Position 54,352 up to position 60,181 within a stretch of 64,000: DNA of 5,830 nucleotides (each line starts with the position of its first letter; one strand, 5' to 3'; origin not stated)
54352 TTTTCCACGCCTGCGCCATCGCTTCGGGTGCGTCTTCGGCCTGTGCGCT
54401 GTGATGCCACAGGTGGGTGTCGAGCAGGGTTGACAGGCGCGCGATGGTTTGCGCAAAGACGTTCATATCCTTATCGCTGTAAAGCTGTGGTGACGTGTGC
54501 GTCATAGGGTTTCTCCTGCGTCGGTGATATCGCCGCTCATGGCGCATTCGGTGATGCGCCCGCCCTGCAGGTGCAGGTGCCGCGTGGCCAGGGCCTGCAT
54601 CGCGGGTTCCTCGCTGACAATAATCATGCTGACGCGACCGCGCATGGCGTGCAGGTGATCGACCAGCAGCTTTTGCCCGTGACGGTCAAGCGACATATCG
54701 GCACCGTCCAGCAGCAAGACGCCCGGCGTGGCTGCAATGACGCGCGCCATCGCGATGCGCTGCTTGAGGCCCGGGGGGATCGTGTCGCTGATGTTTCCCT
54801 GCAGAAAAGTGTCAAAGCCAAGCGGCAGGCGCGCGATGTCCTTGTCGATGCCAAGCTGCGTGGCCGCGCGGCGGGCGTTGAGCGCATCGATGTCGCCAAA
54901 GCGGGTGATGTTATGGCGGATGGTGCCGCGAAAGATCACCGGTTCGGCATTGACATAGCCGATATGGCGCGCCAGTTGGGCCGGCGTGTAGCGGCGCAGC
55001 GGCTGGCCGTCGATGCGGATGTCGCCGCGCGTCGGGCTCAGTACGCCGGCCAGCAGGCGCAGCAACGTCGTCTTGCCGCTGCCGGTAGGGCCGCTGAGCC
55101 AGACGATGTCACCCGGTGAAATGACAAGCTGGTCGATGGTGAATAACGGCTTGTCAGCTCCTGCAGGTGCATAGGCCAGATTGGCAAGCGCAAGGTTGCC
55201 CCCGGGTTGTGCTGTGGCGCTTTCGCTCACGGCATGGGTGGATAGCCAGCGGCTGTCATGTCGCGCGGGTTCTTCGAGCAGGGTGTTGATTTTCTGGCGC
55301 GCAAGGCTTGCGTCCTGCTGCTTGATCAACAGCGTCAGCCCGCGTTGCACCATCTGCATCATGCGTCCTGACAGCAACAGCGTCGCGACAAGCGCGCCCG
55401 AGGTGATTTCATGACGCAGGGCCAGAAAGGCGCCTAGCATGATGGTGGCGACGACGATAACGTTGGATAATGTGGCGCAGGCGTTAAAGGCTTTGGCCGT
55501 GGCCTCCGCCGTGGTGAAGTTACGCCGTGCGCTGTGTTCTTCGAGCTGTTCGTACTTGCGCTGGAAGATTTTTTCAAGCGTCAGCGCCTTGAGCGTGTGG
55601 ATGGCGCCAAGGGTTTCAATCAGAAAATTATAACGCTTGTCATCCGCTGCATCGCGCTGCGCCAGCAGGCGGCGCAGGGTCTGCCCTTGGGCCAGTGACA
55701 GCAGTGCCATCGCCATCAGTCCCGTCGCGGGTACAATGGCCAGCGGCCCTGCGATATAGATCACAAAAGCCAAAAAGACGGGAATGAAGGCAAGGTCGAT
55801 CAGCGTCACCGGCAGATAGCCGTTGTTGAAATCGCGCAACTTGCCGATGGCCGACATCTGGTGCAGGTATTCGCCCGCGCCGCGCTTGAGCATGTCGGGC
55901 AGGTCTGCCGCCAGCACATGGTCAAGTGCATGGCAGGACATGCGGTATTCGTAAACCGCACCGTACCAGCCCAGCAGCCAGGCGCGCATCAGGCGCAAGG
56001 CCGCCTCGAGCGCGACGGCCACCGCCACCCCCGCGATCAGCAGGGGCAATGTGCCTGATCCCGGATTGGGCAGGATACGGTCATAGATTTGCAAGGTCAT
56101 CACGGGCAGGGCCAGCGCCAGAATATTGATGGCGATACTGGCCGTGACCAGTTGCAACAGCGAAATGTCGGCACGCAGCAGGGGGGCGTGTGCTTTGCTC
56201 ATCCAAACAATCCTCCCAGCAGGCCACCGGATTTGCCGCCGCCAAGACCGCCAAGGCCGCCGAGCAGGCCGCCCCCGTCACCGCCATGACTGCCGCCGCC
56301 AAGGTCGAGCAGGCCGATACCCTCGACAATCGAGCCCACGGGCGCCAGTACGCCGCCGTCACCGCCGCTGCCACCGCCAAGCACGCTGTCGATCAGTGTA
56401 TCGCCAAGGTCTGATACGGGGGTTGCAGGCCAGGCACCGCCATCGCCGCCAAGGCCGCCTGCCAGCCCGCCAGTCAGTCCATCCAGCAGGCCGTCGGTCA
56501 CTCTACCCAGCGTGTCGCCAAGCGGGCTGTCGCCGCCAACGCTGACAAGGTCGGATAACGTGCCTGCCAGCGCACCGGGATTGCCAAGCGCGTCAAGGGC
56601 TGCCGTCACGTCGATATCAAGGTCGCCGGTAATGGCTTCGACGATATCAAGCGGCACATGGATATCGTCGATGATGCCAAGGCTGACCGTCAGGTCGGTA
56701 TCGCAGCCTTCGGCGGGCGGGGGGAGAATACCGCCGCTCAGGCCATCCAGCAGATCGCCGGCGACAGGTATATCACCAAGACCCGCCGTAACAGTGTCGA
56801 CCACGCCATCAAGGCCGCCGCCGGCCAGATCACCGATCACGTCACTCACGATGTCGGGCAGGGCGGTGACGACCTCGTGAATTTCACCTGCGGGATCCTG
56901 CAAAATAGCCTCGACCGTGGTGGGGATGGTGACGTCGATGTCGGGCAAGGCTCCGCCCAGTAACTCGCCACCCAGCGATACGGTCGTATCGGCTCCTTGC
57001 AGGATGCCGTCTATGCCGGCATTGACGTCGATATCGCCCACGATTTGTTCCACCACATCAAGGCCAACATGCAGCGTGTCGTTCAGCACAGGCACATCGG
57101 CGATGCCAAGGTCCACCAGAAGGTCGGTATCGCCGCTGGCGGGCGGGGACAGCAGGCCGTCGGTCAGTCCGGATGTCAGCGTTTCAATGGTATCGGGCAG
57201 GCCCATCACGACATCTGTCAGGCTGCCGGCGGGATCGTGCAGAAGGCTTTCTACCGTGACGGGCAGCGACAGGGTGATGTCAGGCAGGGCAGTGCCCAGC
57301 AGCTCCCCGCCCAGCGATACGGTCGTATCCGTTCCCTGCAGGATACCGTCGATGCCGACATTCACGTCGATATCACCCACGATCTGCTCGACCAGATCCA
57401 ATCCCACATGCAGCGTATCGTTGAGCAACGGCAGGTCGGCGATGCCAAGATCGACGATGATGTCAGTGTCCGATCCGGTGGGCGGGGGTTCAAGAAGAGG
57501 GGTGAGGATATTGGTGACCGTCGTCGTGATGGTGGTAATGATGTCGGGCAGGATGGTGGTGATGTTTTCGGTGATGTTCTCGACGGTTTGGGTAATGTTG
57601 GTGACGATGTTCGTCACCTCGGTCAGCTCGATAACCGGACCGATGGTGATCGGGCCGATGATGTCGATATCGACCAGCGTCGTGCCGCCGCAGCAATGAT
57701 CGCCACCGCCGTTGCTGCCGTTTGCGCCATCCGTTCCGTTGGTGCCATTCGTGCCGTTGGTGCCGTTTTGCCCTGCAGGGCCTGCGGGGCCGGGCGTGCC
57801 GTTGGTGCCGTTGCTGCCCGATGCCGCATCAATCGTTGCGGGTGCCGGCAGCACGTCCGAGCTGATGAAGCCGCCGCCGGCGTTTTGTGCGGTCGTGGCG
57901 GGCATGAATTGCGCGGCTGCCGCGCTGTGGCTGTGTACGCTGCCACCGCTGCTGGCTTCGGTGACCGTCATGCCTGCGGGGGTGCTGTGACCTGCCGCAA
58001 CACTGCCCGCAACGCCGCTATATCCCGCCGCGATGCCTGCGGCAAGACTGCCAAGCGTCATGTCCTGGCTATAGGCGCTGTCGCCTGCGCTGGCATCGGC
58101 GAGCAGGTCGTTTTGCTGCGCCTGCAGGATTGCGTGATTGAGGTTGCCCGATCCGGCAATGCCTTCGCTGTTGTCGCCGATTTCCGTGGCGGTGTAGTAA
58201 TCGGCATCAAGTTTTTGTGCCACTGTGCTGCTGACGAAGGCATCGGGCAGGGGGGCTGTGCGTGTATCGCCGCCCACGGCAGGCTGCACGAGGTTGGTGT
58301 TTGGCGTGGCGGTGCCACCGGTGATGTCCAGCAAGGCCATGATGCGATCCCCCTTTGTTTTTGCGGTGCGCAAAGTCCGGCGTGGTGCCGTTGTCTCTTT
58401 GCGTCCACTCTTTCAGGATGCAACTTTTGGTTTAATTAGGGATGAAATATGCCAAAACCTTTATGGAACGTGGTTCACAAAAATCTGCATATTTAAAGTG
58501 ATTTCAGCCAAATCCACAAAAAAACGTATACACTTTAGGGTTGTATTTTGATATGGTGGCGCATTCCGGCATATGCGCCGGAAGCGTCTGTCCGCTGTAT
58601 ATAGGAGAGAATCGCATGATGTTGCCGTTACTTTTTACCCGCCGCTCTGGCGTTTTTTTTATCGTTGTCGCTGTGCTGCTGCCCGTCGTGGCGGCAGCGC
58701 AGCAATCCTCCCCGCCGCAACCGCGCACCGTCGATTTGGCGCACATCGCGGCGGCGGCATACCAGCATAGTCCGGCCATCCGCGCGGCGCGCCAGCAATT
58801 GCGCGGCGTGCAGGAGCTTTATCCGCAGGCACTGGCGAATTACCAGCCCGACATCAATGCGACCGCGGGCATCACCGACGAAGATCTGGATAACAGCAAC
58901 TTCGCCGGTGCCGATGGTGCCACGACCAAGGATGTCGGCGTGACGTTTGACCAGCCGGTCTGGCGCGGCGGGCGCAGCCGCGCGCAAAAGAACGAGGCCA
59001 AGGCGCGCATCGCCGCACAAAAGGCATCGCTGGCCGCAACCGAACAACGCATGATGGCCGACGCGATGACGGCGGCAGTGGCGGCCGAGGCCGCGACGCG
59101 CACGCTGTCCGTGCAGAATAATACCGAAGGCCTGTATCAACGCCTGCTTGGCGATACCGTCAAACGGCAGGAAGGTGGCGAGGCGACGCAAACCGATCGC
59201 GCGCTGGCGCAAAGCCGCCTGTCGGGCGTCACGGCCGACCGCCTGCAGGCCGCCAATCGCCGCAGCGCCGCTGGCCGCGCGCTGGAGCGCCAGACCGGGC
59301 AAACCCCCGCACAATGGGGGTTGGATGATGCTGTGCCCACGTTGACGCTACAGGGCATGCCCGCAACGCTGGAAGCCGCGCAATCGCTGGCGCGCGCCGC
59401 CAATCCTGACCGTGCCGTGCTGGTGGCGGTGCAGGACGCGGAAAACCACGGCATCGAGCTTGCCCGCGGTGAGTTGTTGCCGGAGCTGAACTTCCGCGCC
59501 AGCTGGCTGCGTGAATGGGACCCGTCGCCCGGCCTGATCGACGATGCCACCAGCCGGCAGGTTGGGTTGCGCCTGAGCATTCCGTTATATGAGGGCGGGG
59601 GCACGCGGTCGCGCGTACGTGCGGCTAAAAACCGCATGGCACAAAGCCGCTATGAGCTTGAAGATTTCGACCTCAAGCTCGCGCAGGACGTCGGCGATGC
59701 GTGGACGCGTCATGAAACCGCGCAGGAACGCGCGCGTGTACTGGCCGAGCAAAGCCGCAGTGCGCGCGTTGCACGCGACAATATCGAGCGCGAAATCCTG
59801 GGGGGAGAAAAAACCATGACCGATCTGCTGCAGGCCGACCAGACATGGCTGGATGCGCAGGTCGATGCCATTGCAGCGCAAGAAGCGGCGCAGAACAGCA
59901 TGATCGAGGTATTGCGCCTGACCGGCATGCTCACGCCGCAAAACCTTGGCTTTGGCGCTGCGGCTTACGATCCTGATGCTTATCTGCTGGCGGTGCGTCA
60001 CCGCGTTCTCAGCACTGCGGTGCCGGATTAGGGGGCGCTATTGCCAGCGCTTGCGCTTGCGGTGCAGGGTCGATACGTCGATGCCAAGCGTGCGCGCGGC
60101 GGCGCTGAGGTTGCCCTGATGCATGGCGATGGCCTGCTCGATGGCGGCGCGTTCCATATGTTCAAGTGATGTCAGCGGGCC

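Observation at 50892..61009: Self-contained atypical type I secretion locus: cargo - ABC - ABC - HlyD operon, divergent TolC, adjacent receiver-less sigma54 activator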

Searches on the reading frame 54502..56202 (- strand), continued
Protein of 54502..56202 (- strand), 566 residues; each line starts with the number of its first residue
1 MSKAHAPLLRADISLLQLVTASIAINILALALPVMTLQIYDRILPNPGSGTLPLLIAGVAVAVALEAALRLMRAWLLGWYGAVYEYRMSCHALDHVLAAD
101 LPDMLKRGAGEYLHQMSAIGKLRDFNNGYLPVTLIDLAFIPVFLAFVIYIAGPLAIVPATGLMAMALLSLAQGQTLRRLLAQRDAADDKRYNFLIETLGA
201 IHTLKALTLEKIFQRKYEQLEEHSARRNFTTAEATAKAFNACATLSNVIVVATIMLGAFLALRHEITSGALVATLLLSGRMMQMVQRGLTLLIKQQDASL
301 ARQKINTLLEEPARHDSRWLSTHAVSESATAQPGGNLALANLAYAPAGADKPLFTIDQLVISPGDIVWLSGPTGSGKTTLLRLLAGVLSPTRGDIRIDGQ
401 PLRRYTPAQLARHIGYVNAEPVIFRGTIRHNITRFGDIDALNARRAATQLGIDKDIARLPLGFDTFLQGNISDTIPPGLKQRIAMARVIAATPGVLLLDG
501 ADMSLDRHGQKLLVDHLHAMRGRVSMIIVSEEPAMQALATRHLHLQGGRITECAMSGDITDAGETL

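Call 75: search_dna_similar(query=window:54502-56202:-, collection=plasmids, mode=protein, max_rows=15, max_evalue=1e-30)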
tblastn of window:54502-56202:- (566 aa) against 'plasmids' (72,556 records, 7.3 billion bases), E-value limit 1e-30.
Records with a match: 114; places in all: 117; records where one place covers at least 80% of the query: 96.
Best place of each record, by identity: <60% 114.
By first word of the organism name: Burkholderia 36; Azospirillum 15; Vibrio 14; Cereibacter 9; Rhizobium 6; Phaeobacter 4; Pantoea 3; Escherichia 3; Pseudosulfitobacter 2; Sinorhizobium 2; and 17 more.
By predicted mobility (MOB-suite, as given by PLSDB): non-mobilizable 59; mobilizable 42; conjugative 13.
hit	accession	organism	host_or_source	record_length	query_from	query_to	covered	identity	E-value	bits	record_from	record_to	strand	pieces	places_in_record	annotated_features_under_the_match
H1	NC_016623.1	Azospirillum lipoferum 4B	-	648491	18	560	96%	32.8%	5e-62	229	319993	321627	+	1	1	ATP-binding cassette domain-containing protein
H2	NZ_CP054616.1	Azospirillum oryzae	cell culture,soil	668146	18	548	94%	33.0%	3e-63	232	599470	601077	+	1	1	ATP-binding cassette domain-containing protein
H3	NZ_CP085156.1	Pseudosulfitobacter sp. DSM 107133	cell culture,Seawater from the North ...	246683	7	559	98%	28.8%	9e-32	138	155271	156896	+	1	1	type I secretion system permease/ATPase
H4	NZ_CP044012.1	Sinorhizobium sp. BG8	Prosopis cineraria,pure bacterial ...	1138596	1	550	97%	28.7%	1e-40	165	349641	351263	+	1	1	none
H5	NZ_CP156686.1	Burkholderia stagnalis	Bacterial cells,soils collected in ...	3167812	17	551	95%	29.4%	1e-37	156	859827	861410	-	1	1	none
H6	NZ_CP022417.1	Pseudosulfitobacter pseudonitzschiae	Skeletonema marinoi strain RO5AC,Cell ...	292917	7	559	98%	28.4%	8e-35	148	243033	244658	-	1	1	type I secretion system permease/ATPase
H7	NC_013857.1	Azospirillum sp. B510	-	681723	18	499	85%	32.5%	2e-53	203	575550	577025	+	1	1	ATP-binding cassette domain-containing protein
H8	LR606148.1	Rhizobium sp. Q54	paddy soil contaminated with arsenic ...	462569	3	559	98%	27.5%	4e-37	155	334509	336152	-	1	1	type I secretion system permease/ATPase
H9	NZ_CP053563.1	Thioclava electrotropha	cultured cells,marine sediment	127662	34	561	93%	28.0%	2e-34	146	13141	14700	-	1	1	type I secretion system permease/ATPase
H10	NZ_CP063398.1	Rhizobium sp. SL42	Amphicarpaea bracteata,Whole ...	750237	14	550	95%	27.5%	4e-39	160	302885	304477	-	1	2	type I secretion system permease/ATPase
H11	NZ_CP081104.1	Ruegeria conchae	-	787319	14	550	95%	27.2%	4e-31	136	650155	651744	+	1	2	type I secretion system permease/ATPase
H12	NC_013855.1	Azospirillum sp. B510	-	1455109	33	559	93%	27.7%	2e-35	149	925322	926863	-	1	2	record has no annotation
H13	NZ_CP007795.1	Azospirillum argentinense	Triticum aestivum L.,Root,wheat ...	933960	33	559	93%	27.6%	4e-37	155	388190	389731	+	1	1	type I secretion system permease/ATPase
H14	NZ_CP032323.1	Azospirillum argentinense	soil sample,Agricultural field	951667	33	559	93%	27.6%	2e-36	152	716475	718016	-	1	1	type I secretion system permease/ATPase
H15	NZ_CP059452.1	Azospirillum brasilense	Prokaryotes,soil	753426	33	559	93%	27.6%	3e-36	152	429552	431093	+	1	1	type I secretion system permease/ATPase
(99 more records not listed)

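Call 76: get_annotated_region(hit=H1, flank=9000)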
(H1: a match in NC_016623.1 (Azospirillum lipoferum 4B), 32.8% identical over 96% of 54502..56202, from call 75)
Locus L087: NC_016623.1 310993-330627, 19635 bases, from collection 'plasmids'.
description: Azospirillum lipoferum 4B plasmid AZO_p3, complete sequence
organism: Azospirillum lipoferum 4B (NCBI taxid 862719)
taxonomy: Bacteria; Pseudomonadota; Alphaproteobacteria; Rhodospirillales; Azospirillaceae; Azospirillum; Azospirillum lipoferum; Azospirillum lipoferum 4B
host: -; source: -; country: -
typing (MOB-suite, as given by PLSDB): non-mobilizable
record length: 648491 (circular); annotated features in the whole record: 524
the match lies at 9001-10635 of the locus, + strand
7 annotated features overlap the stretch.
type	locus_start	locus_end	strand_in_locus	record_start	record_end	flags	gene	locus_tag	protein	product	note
CDS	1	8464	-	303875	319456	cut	-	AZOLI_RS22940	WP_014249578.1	Ig-like domain-containing protein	-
CDS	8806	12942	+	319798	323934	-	-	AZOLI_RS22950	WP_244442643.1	ATP-binding cassette domain-containing protein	-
CDS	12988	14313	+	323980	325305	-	-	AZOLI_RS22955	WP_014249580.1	HlyD family type I secretion periplasmic adaptor subunit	GO:0030253 - protein secretion by the type I secretion system [Evidence IEA]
CDS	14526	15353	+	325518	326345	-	-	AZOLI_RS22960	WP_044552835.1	alpha/beta hydrolase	-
CDS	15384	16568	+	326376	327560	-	-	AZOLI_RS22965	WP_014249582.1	efflux RND transporter periplasmic adaptor subunit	GO:0006810 - transport [Evidence IEA]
CDS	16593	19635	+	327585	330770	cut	-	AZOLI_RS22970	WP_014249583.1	efflux RND transporter permease subunit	GO:0042908 - xenobiotic transport [Evidence IEA]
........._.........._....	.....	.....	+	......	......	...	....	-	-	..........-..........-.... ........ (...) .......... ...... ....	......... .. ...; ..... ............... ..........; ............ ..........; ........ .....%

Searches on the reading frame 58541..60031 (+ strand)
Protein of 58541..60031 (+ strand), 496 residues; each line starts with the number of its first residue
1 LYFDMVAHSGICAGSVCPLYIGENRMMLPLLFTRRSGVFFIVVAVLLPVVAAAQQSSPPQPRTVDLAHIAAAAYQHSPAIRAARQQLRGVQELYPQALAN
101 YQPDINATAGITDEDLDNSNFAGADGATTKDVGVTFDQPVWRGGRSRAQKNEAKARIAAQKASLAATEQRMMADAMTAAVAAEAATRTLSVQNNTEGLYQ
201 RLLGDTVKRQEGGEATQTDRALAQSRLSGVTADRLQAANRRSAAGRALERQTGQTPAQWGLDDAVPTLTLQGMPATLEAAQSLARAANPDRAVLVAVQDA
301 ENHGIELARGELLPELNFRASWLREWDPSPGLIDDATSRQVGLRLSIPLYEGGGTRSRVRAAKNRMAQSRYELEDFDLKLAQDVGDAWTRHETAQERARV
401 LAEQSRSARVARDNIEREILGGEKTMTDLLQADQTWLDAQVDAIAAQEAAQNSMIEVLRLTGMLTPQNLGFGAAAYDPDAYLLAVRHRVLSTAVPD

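Call 9: search_protein_families(library=pfam, proteins=[window:58541-60031:+], max_evalue=0.01)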
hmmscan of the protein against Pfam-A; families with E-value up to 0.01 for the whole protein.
window:58541-60031:+ (496 aa): 1 family
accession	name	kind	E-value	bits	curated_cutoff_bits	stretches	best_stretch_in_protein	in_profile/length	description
PF02321.23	OEP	-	1.2e-52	178.9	22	2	277-462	1-187/187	Outer membrane efflux protein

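Call 10: search_protein_families(library=ncbifam, proteins=[window:58541-60031:+], max_evalue=0.01)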
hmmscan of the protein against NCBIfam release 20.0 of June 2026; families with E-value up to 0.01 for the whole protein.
window:58541-60031:+ (496 aa): 4 families
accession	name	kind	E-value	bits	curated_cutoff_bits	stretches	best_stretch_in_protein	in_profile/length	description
TIGR01844.1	type_I_sec_TolC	subfamily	2.2e-59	201.5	225.15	1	65-476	4-412/414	TolC family outer membrane protein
TIGR01845.1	outer_NodT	subfamily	3.1e-18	65.8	210.05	1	66-455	59-451/460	efflux transporter outer membrane subunit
NF007002.0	PRK09465.1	equivalog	1.6e-17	63.2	495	1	61-468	21-430/460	outer membrane channel protein TolC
NF052390.1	efflux_OMP_AbuO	equivalog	4.9e-11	42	700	1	271-461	239-427/447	multidrug efflux outer membrane protein AbuO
